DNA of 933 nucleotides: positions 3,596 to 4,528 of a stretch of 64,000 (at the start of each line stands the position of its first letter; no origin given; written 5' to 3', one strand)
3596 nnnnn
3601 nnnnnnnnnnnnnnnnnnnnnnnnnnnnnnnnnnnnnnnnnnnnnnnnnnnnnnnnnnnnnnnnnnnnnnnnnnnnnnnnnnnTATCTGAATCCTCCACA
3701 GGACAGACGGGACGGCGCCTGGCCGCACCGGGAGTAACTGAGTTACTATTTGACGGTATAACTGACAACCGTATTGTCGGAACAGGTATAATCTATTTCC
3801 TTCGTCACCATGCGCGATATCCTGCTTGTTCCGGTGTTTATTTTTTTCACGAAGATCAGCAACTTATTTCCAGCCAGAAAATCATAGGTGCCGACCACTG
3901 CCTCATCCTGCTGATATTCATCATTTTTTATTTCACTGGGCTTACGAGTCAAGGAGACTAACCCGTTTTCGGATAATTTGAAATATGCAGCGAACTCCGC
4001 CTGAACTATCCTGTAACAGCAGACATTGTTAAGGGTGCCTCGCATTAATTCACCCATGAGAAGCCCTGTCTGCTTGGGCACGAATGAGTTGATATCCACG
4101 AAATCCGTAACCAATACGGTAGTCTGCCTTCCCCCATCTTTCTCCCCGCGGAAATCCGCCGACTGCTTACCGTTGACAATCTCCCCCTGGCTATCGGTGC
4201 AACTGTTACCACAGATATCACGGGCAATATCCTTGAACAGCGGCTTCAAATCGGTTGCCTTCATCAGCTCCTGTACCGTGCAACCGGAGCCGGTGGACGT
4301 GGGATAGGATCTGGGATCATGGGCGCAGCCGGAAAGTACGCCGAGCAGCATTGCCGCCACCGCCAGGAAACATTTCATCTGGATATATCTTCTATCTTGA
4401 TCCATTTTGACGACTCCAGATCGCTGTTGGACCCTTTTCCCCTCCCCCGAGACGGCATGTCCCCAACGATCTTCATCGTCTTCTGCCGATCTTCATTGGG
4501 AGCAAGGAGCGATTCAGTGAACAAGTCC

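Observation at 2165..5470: Low-GC five-gene islet inserted at the 3' end of tRNA-Pro, bounded by a repeat of the tRNA end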

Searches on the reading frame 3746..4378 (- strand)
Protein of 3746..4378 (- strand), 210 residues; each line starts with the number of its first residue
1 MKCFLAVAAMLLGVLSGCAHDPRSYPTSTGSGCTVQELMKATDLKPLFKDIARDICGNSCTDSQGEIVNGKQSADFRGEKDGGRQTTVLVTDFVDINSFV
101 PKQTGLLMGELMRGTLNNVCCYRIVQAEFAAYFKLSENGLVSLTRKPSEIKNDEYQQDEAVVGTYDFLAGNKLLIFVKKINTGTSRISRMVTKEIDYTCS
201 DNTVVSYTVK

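Call 7: search_protein_families(library=pfam, proteins=[window:3746-4378:-], max_evalue=0.1)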
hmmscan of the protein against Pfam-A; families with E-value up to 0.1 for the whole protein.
window:3746-4378:- (210 aa): 1 family
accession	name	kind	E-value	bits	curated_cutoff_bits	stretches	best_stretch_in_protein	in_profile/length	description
PF17680.6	FlgO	-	4.3e-06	27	22.6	1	84-197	18-127/130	FlgO protein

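Call 8: search_protein_families(library=ncbifam, proteins=[window:3746-4378:-], max_evalue=0.1)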
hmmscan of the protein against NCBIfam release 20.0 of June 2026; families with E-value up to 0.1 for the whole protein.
window:3746-4378:- (210 aa): 0 families

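Call 63: search_solved_structures(query=window:3746-4378:-, max_evalue=1)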
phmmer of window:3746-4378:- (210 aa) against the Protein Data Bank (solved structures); distinct sequences matched with E-value up to 1: 1.
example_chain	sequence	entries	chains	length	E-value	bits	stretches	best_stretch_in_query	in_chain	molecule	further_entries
5cgf_K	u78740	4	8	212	0.63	13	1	5-41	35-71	Proteasome subunit beta type-5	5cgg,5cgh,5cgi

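Call 96: search_solved_structures(query=A7, max_evalue=1)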
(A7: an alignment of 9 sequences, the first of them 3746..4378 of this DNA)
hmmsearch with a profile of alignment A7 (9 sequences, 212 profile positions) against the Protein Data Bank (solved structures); distinct sequences matched with E-value up to 1: 0.

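Call 97: search_protein_families(library=pfam, alignment_id=A7, max_evalue=0.01)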
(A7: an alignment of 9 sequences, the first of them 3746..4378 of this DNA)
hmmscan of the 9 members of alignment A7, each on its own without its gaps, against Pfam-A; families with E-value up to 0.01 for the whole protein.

A. member 1, window:3746-4378:- (210 aa): 1 family
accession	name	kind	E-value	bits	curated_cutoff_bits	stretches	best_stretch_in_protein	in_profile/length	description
PF17680.6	FlgO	-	4.3e-06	27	22.6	1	84-197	18-127/130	FlgO protein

B. families by the number of members that match (of 9 scanned): 1 family
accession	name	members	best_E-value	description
PF17680.6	FlgO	9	8.6e-08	FlgO protein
